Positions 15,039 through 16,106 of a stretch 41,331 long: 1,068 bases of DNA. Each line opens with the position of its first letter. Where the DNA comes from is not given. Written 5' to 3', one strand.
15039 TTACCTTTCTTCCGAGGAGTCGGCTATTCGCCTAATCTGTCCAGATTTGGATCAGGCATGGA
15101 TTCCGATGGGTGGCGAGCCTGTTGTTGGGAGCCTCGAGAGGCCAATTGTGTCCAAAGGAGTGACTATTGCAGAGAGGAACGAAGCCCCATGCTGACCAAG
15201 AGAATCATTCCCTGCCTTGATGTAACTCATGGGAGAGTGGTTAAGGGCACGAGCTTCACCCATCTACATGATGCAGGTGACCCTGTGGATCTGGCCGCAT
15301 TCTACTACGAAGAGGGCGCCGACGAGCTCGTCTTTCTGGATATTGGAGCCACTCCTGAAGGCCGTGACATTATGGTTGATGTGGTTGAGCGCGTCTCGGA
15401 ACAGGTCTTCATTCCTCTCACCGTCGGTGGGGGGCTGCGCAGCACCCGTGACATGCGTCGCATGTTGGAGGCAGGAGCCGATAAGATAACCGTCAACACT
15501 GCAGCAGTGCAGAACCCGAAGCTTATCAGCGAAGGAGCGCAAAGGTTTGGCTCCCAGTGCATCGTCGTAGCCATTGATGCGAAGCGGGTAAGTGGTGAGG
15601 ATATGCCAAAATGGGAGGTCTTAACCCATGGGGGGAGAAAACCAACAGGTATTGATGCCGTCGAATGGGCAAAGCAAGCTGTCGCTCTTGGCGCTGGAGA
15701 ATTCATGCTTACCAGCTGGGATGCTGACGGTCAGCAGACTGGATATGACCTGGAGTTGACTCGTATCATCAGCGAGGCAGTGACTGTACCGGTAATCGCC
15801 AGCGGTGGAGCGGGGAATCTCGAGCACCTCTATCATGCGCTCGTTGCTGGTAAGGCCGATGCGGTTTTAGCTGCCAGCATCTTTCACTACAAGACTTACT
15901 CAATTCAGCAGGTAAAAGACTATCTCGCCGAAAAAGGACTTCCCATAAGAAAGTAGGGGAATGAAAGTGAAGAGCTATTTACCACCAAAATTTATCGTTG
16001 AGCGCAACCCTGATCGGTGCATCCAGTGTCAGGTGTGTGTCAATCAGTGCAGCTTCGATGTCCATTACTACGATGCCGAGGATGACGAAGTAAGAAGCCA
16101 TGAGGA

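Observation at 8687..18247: Two hisF-then-FMN-domain gene pairs and a lone hisH interleaved with a split archaeal-type glutamate synthase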

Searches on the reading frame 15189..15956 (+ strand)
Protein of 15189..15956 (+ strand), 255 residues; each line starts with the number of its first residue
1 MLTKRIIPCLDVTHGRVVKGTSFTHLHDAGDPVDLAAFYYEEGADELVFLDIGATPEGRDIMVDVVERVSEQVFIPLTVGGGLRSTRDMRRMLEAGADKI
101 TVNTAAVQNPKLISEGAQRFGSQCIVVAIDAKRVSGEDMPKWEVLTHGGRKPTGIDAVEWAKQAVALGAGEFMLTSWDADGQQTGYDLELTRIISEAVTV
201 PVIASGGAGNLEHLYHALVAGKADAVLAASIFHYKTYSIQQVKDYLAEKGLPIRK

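Call 3: search_protein_families(library=ncbifam, proteins=[window:15189-15956:+], max_evalue=0.00001)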
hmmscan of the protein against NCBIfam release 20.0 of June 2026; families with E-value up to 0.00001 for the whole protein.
window:15189-15956:+ (255 aa): 16 families
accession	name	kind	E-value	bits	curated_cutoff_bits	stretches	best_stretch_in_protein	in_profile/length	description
TIGR00735.1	hisF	equivalog_domain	1.3e-115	385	294.55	1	1-254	1-254/254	imidazole glycerol phosphate synthase subunit HisF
TIGR03572.1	WbuZ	equivalog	1.6e-80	269.8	299.7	1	1-234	1-232/232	glycosyl amidation-associated protein WbuZ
NF038364.1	AglZ_HisF2_fam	equivalog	5.6e-66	222.4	310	1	2-236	1-232/248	AglZ/HisF2 family acetamidino modification protein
NF010112.0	PRK13585.1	equivalog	2.2e-41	142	243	1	5-234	4-227/241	1-(5-phosphoribosyl)-5-[(5-phosphoribosylamino)methylideneamino]imidazole-4-carboxamide isomerase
TIGR00007.1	TIGR00007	equivalog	9.8e-36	123.5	228.95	1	6-233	1-223/231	1-(5-phosphoribosyl)-5-[(5-phosphoribosylamino)methylideneamino]imidazole-4-carboxamide isomerase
TIGR01919.1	hisA-trpF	equivalog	1.3e-22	80.5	306.45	1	6-216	5-210/243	bifunctional 1-(5-phosphoribosyl)-5-((5-phosphoribosylamino)methylideneamino)imidazole-4-carboxamide isomerase/phosphoribosylanthranilate is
NF010113.0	PRK13586.1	equivalog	1.9e-15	57.2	238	1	5-232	3-222/232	1-(5-phosphoribosyl)-5-((5-phosphoribosylamino)methylideneamino)imidazole-4-carboxamide isomerase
NF010114.0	PRK13587.1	equivalog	2.5e-13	50.3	305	1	56-215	58-208/234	1-(5-phosphoribosyl)-5-((5-phosphoribosylamino)methylideneamino)imidazole-4-carboxamide isomerase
NF003156.0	PRK04128.1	equivalog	2.7e-12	47.1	285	1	5-228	3-211/231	1-(5-phosphoribosyl)-5-((5-phosphoribosylamino)methylideneamino)imidazole-4-carboxamide isomerase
NF003198.0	PRK04169.1-2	subfamily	1.7e-10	40.4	247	1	46-111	170-234/249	geranylgeranylglyceryl/heptaprenylglyceryl phosphate synthase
NF010712.0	PRK14114.1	equivalog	9.2e-10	38.4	327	1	6-218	3-207/241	1-(5-phosphoribosyl)-5-((5-phosphoribosylamino)methylideneamino)imidazole-4-carboxamide isomerase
TIGR02129.1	hisA_euk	equivalog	1.7e-09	37.8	229.3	1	76-230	79-236/255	phosphoribosylformimino-5-aminoimidazole carboxamide ribotide isomerase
NF005574.0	PRK07259.1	equivalog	2.9e-08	33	269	0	61-115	224-278/304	dihydroorotate dehydrogenase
TIGR01768.1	GGGP-family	subfamily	2.6e-07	30.4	113.25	1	46-108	151-213/224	geranylgeranylglyceryl phosphate synthase family protein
TIGR00737.1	nifR3_yhdG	equivalog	4.1e-07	29.5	293.3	0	187-248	180-241/319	tRNA dihydrouridine synthase DusB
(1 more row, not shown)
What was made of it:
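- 15189..15956 (+): hisF2: canonical HisF, partner of HisH. TIGR00735 385 bits (call 3).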

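Call 4: search_protein_families(library=pfam, proteins=[window:15189-15956:+], max_evalue=0.00001)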
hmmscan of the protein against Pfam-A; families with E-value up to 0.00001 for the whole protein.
window:15189-15956:+ (255 aa): 4 families
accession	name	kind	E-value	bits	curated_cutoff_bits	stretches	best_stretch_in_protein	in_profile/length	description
PF00977.27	His_biosynth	-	4.3e-82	275.4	23.6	1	5-237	1-227/228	Histidine biosynthesis protein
PF03060.21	NMO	-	4.8e-08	33.2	28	0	155-229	143-222/331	Nitronate monooxygenase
PF01207.24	Dus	-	2e-06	27.6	20.4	0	63-120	173-230/311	Dihydrouridine synthase (Dus)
PF05690.20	ThiG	-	3.1e-06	27.2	23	0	65-108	166-209/247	Thiazole biosynthesis protein ThiG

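Call 16: search_solved_structures(query=window:15189-15956:+, show_alignments=2, max_evalue=1e-20)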
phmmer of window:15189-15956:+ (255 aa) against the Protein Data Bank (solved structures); distinct sequences matched with E-value up to 1e-20: 41.
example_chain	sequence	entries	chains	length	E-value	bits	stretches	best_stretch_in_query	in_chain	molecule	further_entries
4evz_A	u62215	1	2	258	1.2e-106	359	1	1-254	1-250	HisF-LUCA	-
1ka9_F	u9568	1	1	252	3.2e-89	301.9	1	2-254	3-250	imidazole glycerol phosphate synthase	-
1h5y_A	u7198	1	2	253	9.7e-82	277.4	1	3-254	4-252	HISF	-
2wjz_A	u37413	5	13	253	6e-81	274.8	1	1-254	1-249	IMIDAZOLE GLYCEROL PHOSPHATE SYNTHASE HISF | IMIDAZOLE GLYCEROL PHOSPHATE SYNTHASE SUBUNIT HISF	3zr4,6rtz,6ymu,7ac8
2a0n_A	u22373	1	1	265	7.1e-81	274.6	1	1-254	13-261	Imidazole glycerol phosphate synthase subunit hisF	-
1vh7_A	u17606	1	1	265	1.3e-80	273.7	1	1-254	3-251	Imidazole glycerol phosphate synthase subunit hisF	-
6ru0_A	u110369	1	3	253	1.5e-80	273.5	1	1-254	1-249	Imidazole glycerol phosphate synthase subunit HisF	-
7qc3_A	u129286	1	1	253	1.7e-80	273.3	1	2-254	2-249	Imidazole glycerol phosphate synthase subunit HisF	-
1thf_D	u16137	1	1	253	2.2e-80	273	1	1-254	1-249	HISF PROTEIN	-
1gpw_A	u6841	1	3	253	2.9e-80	272.6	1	1-254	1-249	HISF PROTEIN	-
8s8s_A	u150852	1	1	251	3e-79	269.3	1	2-254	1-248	Imidazole glycerol phosphate synthase subunit HisF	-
8s8r_D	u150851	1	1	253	3e-79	269.2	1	1-254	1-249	Imidazole glycerol phosphate synthase subunit HisF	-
6vdg_A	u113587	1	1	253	4e-79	268.8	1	1-254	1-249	Imidazole glycerol phosphate synthase subunit HisF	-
4ewn_D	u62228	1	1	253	2e-78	266.5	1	1-254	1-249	Imidazole glycerol phosphate synthase subunit HisF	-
5tql_A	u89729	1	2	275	2.1e-78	266.4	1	2-254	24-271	Imidazole glycerol phosphate synthase subunit HisF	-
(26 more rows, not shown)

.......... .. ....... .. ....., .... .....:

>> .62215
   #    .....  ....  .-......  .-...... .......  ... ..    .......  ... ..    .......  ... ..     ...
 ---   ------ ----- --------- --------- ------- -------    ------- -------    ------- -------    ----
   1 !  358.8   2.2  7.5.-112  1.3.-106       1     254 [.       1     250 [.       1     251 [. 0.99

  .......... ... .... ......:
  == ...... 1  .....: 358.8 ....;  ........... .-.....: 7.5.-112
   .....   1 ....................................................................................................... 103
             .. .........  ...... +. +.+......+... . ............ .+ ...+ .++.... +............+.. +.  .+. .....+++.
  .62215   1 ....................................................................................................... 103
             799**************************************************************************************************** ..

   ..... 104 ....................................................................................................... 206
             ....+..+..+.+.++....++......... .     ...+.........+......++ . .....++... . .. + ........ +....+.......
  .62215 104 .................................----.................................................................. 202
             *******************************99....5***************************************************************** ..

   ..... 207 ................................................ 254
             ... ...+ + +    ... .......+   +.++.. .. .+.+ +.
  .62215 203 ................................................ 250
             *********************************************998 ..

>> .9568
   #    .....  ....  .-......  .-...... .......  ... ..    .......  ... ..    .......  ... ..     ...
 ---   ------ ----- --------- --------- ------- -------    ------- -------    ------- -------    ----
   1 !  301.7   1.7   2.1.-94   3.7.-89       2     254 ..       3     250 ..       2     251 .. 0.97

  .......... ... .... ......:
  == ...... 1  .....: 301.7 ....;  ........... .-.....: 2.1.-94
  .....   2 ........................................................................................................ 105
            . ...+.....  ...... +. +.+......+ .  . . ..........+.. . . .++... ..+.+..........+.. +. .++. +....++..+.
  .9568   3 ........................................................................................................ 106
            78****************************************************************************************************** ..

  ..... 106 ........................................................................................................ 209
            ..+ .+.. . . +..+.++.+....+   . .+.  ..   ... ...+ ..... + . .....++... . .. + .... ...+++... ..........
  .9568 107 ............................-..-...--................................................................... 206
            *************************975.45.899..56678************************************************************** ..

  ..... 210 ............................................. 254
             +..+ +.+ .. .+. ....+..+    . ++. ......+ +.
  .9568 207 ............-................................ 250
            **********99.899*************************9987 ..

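Call 25: find_homologous_proteins(query=window:15189-15956:+, max_evalue=1e-30)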
Query window:15189-15956:+ (255 aa): 8000 proteins with E <= 1e-30 among 8000 candidates; the best 120 are listed.
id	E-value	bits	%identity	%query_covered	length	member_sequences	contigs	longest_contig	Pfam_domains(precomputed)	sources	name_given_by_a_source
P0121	5.8e-165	565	100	100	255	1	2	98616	PF05690.21,PF03060.22,PF00977.28,PF01207.24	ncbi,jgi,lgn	jgi:cyclase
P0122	1.1e-154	531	-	-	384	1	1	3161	PF05690.21,PF04309.19,PF00478.32,PF03060.22,PF02581.24,PF01180.28,PF00977.28,PF01207.24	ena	-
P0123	1.4e-144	498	87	100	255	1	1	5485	PF03060.22,PF00977.28,PF01207.24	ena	-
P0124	1.8e-144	498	87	100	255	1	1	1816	PF03060.22,PF00977.28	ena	-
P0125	4.9e-144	496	87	100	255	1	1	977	PF03060.22,PF00977.28,PF01207.24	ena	-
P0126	9.3e-143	492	87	100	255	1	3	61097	PF03060.22,PF00977.28,PF01207.24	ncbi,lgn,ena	-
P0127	1.6e-142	491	86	100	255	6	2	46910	PF03060.22,PF00977.28,PF01207.24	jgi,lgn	-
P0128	2.3e-142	491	86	100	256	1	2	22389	PF05690.21,PF03060.22,PF00977.28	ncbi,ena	-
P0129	3.2e-142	490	85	100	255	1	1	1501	PF03060.22,PF00977.28,PF01207.24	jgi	-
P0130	1.6e-141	488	85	100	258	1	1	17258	PF05690.21,PF03060.22,PF00977.28,PF01207.24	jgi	jgi:imidazole glycerol phosphate synthase subunit hisF (EC 4.1.3.-)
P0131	2.3e-141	487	85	100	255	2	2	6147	PF03060.22,PF00977.28,PF01207.24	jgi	-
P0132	8.2e-141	486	85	100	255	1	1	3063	PF03060.22,PF00977.28,PF01207.24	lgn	-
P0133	1.5e-140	485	86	100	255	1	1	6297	PF03060.22,PF00977.28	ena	-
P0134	1.5e-140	485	85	100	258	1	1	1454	PF05690.21,PF03060.22,PF00977.28,PF01207.24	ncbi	-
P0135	1.5e-140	485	86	100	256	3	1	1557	PF05690.21,PF03060.22,PF00977.28,PF01207.24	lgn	-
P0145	7.1e-140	483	84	100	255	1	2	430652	PF05690.21,PF03060.22,PF00977.28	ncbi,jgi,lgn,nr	ncbi:MAG TPA: imidazole glycerol phosphate synthase subunit HisF [Dehalococcoidia bacterium]|nr:imid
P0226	8.9e-137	472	83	100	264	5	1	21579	PF03060.22,PF00977.28,PF01207.24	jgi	jgi:imidazole glycerol-phosphate synthase subunit HisF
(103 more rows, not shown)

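Call 42: find_encoding_contigs(protein=P0121, flank=10000, max_places=4)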
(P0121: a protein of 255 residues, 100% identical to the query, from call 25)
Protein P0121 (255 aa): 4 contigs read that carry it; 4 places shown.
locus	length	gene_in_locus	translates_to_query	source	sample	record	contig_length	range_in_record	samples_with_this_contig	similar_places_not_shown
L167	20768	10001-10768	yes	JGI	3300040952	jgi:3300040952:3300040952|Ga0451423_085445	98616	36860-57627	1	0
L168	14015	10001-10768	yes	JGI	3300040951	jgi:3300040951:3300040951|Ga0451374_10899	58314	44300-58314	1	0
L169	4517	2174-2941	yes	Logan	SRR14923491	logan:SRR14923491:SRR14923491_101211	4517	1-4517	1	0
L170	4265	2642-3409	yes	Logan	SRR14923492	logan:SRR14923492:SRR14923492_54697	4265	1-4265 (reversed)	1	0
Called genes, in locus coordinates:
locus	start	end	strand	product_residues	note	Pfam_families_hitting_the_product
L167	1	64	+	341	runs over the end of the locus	PF04069:OpuAC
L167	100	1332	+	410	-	PF00005:ABC_tran, PF13304:AAA_21 (faint), PF00571:CBS (faint)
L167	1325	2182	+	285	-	PF00528:BPD_transp_1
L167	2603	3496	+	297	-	PF08461:WHD_RNase_R, PF01995:NRD1_2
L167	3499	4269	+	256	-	PF00977:His_biosynth, PF01207:Dus (weak), PF02581:TMP-TENI (faint), PF03060:NMO (faint), PF05690:ThiG (faint)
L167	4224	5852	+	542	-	PF01645:Glu_synthase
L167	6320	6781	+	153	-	PF12797:Fer4_2 (faint), PF14697:Fer4_21 (faint), PF13247:Fer4_11, PF12838:Fer4_7 (weak), PF13187:Fer4_9 (weak), PF00037:Fer4, PF12837:Fer4_6 (weak), PF13237:Fer4_10 (weak), +1 more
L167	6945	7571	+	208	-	PF00117:GATase, PF01174:SNO (weak), PF07685:GATase_3 (weak)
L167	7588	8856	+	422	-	PF07992:Pyr_redox_2, PF03486:HI0933_like (faint), PF13738:Pyr_redox_3, PF00070:Pyr_redox, PF01266:DAO (weak), PF13450:NAD_binding_8 (weak), PF18267:Rubredoxin_C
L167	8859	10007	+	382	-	PF00310:GATase_2, PF13522:GATase_6 (weak), PF13537:GATase_7 (faint)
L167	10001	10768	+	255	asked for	PF00977:His_biosynth, PF03060:NMO (faint), PF01207:Dus (faint), PF05690:ThiG (faint)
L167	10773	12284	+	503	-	PF13237:Fer4_10 (weak), PF14697:Fer4_21 (weak), PF12838:Fer4_7 (weak), PF13187:Fer4_9 (weak), PF00037:Fer4 (weak), PF01645:Glu_synthase, PF00478:IMPDH (weak), PF04898:Glu_syn_central, +3 more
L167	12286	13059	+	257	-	PF01493:GXGXG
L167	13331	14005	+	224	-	PF00072:Response_reg (weak), PF00486:Trans_reg_C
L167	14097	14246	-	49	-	-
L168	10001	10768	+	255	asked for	PF00977:His_biosynth, PF03060:NMO (faint), PF01207:Dus (faint), PF05690:ThiG (faint)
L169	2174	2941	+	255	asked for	PF00977:His_biosynth, PF03060:NMO (faint), PF01207:Dus (faint), PF05690:ThiG (faint)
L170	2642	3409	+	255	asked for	PF00977:His_biosynth, PF03060:NMO (faint), PF01207:Dus (faint), PF05690:ThiG (faint)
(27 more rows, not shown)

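Call 64: find_encoding_contigs(protein=P0130, flank=10000, max_places=1)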
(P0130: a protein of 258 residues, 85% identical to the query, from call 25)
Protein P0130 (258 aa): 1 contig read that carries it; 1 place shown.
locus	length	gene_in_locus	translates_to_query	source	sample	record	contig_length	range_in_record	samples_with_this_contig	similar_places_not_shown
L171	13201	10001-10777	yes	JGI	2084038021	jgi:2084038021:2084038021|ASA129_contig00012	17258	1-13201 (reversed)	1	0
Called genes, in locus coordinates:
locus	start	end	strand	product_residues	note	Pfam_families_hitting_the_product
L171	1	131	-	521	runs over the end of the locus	PF01645:Glu_synthase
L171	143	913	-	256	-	PF00977:His_biosynth, PF01207:Dus (weak), PF02581:TMP-TENI (faint), PF03060:NMO (faint), PF05690:ThiG (faint)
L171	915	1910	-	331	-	PF08461:WHD_RNase_R, PF01995:NRD1_2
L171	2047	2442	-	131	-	PF01243:PNPOx_N, PF12900:Pyridox_ox_2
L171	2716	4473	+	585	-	PF00795:CN_hydrolase, PF02540:NAD_synthase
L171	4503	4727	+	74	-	-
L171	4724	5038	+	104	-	PF01906:YbjQ_1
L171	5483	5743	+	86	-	PF13187:Fer4_9 (faint), PF13247:Fer4_11, PF12837:Fer4_6 (faint), PF00037:Fer4 (weak), PF12838:Fer4_7 (faint)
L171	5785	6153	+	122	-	-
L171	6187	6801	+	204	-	PF00117:GATase, PF07685:GATase_3 (weak), PF01174:SNO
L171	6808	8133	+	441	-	PF03486:HI0933_like (faint), PF07992:Pyr_redox_2, PF01266:DAO (faint), PF13738:Pyr_redox_3 (weak), PF00070:Pyr_redox, PF18267:Rubredoxin_C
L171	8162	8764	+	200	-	PF01174:SNO, PF07685:GATase_3 (weak)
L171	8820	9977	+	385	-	PF00310:GATase_2, PF13522:GATase_6 (weak), PF13537:GATase_7 (faint)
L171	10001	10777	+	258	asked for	PF00977:His_biosynth, PF03060:NMO (faint), PF01207:Dus (faint), PF05690:ThiG (faint)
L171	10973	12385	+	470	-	PF00037:Fer4 (weak), PF12838:Fer4_7 (faint), PF04898:Glu_syn_central (weak), PF01645:Glu_synthase, PF00478:IMPDH, PF04898:Glu_syn_central, PF03060:NMO (weak), PF01070:FMN_dh, +2 more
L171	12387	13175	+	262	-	PF01493:GXGXG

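Call 65: find_encoding_contigs(protein=P0226, flank=10000, max_places=1)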
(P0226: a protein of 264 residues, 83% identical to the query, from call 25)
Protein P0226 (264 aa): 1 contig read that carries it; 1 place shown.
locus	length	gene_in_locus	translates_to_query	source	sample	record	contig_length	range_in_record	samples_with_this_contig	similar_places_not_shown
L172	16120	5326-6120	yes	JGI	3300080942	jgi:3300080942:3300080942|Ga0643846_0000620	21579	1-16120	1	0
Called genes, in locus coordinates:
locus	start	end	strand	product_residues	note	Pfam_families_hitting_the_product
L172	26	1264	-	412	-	PF00909:Ammonium_transp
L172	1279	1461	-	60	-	-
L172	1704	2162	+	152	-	PF12797:Fer4_2 (faint), PF13237:Fer4_10 (faint), PF14697:Fer4_21 (faint), PF12800:Fer4_4 (faint), PF13247:Fer4_11, PF12838:Fer4_7 (weak), PF00037:Fer4, PF12837:Fer4_6, +1 more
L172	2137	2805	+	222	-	PF00117:GATase, PF07685:GATase_3 (weak), PF01174:SNO (weak)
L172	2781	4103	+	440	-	PF03486:HI0933_like (faint), PF07992:Pyr_redox_2, PF01266:DAO (faint), PF13738:Pyr_redox_3 (weak), PF00070:Pyr_redox, PF18267:Rubredoxin_C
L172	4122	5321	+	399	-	PF00310:GATase_2, PF13522:GATase_6 (weak), PF13537:GATase_7 (faint)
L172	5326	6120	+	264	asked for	PF00977:His_biosynth, PF01207:Dus (weak), PF03060:NMO (faint)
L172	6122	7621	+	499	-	PF12838:Fer4_7 (weak), PF13237:Fer4_10 (weak), PF14697:Fer4_21 (weak), PF13187:Fer4_9 (weak), PF04898:Glu_syn_central (weak), PF01645:Glu_synthase, PF04898:Glu_syn_central, PF01070:FMN_dh, +2 more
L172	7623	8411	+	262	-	PF01493:GXGXG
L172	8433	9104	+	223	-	PF00486:Trans_reg_C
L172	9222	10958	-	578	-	PF00795:CN_hydrolase, PF02540:NAD_synthase, PF03054:tRNA_Me_trans (weak)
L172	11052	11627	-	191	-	PF01174:SNO, PF03575:Peptidase_S51 (weak), PF07685:GATase_3 (weak)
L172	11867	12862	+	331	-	PF08461:WHD_RNase_R, PF01995:NRD1_2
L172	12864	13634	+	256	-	PF00977:His_biosynth, PF01207:Dus (weak), PF02581:TMP-TENI (faint), PF03060:NMO (faint), PF05690:ThiG (faint)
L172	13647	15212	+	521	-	PF01645:Glu_synthase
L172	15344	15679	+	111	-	-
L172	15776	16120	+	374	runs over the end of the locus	PF00070:Pyr_redox (faint), PF00890:FAD_binding_2, PF01266:DAO, PF01494:FAD_binding_3 (faint), PF03486:HI0933_like (faint), PF13450:NAD_binding_8 (weak)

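Call 70: find_encoding_contigs(protein=P0145, flank=10000, max_places=1)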
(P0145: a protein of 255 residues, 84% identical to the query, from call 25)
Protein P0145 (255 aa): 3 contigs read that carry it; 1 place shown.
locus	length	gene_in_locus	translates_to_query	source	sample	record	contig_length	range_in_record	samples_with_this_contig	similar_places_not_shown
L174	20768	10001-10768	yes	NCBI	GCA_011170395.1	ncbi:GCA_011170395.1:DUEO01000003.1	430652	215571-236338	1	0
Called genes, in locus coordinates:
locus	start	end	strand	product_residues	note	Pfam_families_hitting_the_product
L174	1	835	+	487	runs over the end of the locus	PF00384:Molybdopterin (weak), PF01568:Molydop_binding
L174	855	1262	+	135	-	PF01042:Ribonuc_L-PSP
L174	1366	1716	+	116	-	PF01042:Ribonuc_L-PSP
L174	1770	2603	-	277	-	PF00106:adh_short, PF08659:KR, PF13561:adh_short_C2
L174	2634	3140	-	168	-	PF00881:Nitroreductase, PF14512:TM1586_NiRdase (weak), PF00881:Nitroreductase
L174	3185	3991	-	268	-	PF02358:Trehalose_PPase, PF08282:Hydrolase_3 (faint)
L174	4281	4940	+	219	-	PF00881:Nitroreductase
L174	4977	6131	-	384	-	PF02515:CoA_transf_3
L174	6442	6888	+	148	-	PF12797:Fer4_2 (faint), PF12837:Fer4_6 (faint), PF12838:Fer4_7 (faint), PF13187:Fer4_9 (faint), PF13247:Fer4_11, PF00037:Fer4 (weak)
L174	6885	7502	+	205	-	PF00117:GATase, PF07685:GATase_3 (weak), PF01174:SNO (weak)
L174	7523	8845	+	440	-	PF07992:Pyr_redox_2, PF00070:Pyr_redox, PF01266:DAO (faint), PF18267:Rubredoxin_C (weak)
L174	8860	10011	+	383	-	PF00310:GATase_2, PF13522:GATase_6 (weak), PF13537:GATase_7 (faint)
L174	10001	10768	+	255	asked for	PF00977:His_biosynth, PF03060:NMO (faint), PF05690:ThiG (faint)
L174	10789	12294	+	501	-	PF13237:Fer4_10 (weak), PF14697:Fer4_21 (weak), PF12838:Fer4_7 (weak), PF13187:Fer4_9, PF00037:Fer4 (weak), PF01645:Glu_synthase, PF04898:Glu_syn_central, PF01070:FMN_dh, +4 more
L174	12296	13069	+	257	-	PF01493:GXGXG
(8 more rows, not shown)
